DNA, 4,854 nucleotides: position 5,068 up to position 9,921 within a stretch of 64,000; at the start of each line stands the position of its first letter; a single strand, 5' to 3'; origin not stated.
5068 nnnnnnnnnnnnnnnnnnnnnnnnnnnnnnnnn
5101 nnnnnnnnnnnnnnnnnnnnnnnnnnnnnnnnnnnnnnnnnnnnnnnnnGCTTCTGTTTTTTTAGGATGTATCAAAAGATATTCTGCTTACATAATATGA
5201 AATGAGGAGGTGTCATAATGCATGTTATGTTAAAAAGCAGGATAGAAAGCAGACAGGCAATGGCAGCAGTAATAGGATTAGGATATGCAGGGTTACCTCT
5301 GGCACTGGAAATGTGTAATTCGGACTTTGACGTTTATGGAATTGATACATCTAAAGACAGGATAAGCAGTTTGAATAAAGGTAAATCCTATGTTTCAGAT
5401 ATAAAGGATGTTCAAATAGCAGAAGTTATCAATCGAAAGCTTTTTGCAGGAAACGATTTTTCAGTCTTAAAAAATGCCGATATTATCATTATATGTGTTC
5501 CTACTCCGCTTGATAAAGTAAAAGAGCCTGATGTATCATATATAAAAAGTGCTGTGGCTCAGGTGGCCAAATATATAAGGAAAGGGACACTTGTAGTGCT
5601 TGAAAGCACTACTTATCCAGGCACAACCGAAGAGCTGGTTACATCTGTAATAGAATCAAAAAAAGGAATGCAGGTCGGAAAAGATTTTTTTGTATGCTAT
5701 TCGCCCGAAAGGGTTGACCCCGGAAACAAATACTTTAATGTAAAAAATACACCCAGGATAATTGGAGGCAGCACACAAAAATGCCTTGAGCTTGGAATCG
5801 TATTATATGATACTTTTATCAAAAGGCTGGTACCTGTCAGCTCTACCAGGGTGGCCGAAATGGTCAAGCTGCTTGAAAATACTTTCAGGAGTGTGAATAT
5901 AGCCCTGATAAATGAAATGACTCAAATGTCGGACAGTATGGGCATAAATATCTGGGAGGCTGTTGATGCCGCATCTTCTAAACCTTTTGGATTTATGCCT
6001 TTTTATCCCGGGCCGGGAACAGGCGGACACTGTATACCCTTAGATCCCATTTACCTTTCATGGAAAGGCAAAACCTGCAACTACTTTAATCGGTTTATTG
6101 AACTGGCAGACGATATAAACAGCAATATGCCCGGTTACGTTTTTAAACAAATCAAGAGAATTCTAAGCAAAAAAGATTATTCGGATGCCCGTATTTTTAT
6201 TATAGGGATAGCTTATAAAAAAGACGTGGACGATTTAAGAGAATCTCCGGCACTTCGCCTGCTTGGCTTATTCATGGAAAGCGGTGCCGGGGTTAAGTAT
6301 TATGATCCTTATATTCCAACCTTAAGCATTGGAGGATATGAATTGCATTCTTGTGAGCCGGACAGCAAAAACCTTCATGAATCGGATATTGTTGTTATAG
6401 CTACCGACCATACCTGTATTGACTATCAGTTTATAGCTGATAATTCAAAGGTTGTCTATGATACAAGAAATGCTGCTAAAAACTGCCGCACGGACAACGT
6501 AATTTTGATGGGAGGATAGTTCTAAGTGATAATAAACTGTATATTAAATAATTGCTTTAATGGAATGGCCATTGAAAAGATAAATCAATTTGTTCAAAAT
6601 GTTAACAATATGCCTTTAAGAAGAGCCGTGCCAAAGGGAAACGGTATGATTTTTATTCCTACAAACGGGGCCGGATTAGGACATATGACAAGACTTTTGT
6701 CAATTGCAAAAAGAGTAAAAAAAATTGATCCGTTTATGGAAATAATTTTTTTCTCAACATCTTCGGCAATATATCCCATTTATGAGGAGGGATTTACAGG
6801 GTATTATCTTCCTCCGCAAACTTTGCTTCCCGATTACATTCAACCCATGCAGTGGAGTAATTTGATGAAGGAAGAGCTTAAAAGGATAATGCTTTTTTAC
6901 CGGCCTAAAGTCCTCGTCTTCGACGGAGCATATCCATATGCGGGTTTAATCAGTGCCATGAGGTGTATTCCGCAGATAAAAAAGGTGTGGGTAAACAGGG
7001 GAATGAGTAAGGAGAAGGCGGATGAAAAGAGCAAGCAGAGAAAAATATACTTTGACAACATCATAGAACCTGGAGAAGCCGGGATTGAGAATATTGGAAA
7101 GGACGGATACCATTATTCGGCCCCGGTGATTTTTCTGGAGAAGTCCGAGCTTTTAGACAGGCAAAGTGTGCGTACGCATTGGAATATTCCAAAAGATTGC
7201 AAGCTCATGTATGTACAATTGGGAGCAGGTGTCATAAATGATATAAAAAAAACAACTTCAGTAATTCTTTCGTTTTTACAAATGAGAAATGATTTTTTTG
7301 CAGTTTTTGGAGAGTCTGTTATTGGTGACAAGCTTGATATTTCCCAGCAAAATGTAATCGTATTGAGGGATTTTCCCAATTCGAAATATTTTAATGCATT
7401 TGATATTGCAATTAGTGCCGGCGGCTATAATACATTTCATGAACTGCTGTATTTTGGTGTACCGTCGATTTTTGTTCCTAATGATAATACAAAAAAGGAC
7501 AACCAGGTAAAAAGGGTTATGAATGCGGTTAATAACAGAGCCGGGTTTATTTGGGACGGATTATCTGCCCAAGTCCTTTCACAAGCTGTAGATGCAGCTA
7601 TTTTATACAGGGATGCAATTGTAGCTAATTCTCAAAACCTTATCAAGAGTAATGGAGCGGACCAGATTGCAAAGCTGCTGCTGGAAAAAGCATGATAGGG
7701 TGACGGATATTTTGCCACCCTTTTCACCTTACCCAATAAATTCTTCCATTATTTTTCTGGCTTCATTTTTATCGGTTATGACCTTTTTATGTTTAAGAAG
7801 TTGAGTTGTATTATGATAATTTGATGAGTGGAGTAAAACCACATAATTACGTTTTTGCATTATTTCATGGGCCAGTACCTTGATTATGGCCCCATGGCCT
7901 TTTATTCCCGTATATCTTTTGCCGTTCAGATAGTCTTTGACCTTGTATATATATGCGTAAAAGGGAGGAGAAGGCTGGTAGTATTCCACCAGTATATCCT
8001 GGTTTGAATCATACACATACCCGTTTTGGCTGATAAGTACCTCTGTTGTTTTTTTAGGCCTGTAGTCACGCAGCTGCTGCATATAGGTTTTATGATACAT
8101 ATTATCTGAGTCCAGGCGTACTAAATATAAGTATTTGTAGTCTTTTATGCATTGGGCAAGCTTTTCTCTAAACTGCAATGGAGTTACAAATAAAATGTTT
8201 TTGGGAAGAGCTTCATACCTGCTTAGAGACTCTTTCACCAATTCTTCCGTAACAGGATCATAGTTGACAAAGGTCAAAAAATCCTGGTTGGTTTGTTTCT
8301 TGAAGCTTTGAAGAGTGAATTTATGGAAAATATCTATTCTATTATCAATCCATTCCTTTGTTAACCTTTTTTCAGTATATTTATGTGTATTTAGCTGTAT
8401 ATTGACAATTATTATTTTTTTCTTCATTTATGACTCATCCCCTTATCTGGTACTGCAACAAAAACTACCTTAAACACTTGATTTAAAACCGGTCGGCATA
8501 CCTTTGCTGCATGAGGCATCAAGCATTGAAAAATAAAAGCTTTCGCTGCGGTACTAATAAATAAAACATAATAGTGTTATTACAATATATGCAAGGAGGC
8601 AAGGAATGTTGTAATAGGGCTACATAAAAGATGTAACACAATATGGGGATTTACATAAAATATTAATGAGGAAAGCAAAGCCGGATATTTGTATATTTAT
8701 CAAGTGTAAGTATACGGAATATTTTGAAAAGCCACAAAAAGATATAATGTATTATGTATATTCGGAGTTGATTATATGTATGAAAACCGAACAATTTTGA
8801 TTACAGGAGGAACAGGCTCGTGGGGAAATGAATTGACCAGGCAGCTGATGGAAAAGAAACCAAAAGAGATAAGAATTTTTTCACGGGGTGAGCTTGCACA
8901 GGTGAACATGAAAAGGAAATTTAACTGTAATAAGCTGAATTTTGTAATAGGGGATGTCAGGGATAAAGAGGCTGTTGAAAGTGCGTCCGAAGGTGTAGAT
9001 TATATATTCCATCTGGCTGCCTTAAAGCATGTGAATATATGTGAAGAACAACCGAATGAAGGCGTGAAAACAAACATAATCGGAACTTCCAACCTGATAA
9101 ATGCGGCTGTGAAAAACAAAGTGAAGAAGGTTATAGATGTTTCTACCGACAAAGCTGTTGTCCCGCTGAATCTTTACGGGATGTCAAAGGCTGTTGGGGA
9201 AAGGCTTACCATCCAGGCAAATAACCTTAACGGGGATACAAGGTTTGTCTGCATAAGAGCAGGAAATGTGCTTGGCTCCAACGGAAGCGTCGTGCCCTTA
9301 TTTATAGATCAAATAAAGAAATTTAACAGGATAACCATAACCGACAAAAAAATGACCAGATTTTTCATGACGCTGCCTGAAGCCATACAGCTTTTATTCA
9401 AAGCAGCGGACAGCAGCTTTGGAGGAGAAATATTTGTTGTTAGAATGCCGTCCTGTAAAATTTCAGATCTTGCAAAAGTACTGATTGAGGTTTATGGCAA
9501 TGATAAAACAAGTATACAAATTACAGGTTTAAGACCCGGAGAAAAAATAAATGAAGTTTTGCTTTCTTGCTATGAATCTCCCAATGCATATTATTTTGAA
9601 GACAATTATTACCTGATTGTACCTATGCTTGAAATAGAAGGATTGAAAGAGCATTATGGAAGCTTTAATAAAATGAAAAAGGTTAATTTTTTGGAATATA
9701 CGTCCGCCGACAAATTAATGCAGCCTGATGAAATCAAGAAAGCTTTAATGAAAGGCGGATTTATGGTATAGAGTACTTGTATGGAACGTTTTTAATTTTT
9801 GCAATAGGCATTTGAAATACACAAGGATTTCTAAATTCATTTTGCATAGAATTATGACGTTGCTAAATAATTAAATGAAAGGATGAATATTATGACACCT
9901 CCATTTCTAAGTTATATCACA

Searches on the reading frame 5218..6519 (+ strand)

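Call 51: search_protein_families(library=ncbifam, proteins=[window:5218-6519:+], max_evalue=0.00001)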
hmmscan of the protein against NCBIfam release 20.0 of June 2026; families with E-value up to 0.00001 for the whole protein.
window:5218-6519:+ (433 aa): 7 families
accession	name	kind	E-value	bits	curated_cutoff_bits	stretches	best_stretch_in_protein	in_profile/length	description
TIGR03026.1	NDP-sugDHase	subfamily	6.3e-128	427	189.8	1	17-418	4-413/413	nucleotide sugar dehydrogenase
NF040825.1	UDPMaNacDH_Arch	equivalog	9.2e-87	291.6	750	1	16-403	3-382/418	UDP-N-acetyl-D-mannosamine dehydrogenase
NF008286.0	PRK11064.1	equivalog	1.4e-74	251.2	459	1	16-402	6-400/420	UDP-N-acetyl-D-mannosamine dehydrogenase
NF011729.0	PRK15182.1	equivalog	2e-62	211.4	592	1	16-369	9-360/425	Vi polysaccharide biosynthesis UDP-N-acetylglucosamine C-6 dehydrogenase TviB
NF041297.1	UDPGDh_AglM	equivalog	3e-46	158.2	670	1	17-421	4-418/429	UDP-glucose 6-dehydrogenase AglM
NF047673.2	TeichurnBiosyTuaD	equivalog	4.9e-39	134.7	700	1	17-400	5-389/439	UDP-glucose 6-dehydrogenase TuaD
NF011631.0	PRK15057.1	equivalog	2.6e-15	56.4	757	1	18-281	5-262/388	UDP-glucose 6-dehydrogenase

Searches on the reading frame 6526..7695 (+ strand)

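Call 51: search_protein_families(library=ncbifam, proteins=[window:6526-7695:+], max_evalue=0.00001)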
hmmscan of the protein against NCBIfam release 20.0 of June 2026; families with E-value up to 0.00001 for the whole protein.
window:6526-7695:+ (389 aa): 1 family
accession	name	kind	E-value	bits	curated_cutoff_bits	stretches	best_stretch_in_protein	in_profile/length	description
TIGR01133.1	murG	equivalog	3.4e-07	29.6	250.25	1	277-385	238-353/353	undecaprenyldiphospho-muramoylpentapeptide beta-N-acetylglucosaminyltransferase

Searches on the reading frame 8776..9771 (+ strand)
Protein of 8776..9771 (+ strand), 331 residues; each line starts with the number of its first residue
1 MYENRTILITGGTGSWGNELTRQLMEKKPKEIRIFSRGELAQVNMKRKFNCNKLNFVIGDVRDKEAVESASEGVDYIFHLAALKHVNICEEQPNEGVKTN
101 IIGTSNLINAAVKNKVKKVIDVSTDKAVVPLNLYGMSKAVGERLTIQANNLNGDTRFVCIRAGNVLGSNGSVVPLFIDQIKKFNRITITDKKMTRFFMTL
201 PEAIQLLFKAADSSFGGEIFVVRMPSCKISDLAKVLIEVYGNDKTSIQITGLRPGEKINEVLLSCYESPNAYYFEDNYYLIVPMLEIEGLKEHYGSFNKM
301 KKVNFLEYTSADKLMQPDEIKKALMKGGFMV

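Call 51: search_protein_families(library=ncbifam, proteins=[window:8776-9771:+], max_evalue=0.00001)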
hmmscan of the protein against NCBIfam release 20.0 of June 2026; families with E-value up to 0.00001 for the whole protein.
window:8776-9771:+ (331 aa): 20 families
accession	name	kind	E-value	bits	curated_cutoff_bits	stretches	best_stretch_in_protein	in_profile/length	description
TIGR03589.1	PseB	equivalog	3e-96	322.1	407.75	1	1-310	1-308/324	UDP-N-acetylglucosamine 4,6-dehydratase (inverting)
TIGR04130.1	FnlA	equivalog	1e-81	274.5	730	1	1-286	1-287/337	UDP-N-acetylglucosamine 4,6-dehydratase/5-epimerase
TIGR04180.1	EDH_00030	hypoth_equivalog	7.5e-21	74.5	475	1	7-243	1-259/297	NAD-dependent 4,6-dehydratase LegB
TIGR03466.1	HpnA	hypoth_equivalog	1.9e-16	59.9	367.65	1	6-126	2-115/327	hopanoid-associated sugar epimerase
TIGR01181.1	dTDP_gluc_dehyt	equivalog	5.8e-16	58.5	365.1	1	7-126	2-127/321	dTDP-glucose 4,6-dehydratase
TIGR01179.1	galE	equivalog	6.1e-16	58.2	262.3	1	7-169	2-180/332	UDP-glucose 4-epimerase GalE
NF041293.1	G6PDh_Azf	equivalog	1.6e-15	57.2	400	1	5-128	3-119/252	NAD-dependent glucose-6-phosphate dehydrogenase Azf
TIGR02622.1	CDP_4_6_dhtase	equivalog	2.1e-15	56.7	278.45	1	1-127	1-132/352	CDP-glucose 4,6-dehydratase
NF052578.1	StrlDmthSdmBMthl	equivalog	6.4e-15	55.7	600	1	6-135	2-123/328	sterol demethylase protein SdmB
NF042423.1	oxyalk_red_Shew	equivalog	4.3e-13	49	580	1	5-179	9-189/331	2-alkyl-3-oxoalkanoate reductase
NF042422.1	oxyalk_red_OleD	equivalog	1.6e-12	47.5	580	1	7-125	3-111/329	2-alkyl-3-oxoalkanoate reductase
TIGR01214.1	rmlD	equivalog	1.3e-11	44.1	224.05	1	6-188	1-175/285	dTDP-4-dehydrorhamnose reductase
NF043036.1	ErythonDh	equivalog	3.3e-11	43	325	1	7-120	3-120/321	D-erythronate dehydrogenase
NF047837.1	UDPAcbARedWbcJ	equivalog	9.6e-09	34.6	500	1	64-267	37-239/372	UDP-2-acetamido-2,6-beta-L-arabino-hexul-4-ose reductase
TIGR01746.1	Thioester-redct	subfamily_domain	2.2e-08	33.8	213.35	0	6-168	1-198/371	thioester reductase domain-containing protein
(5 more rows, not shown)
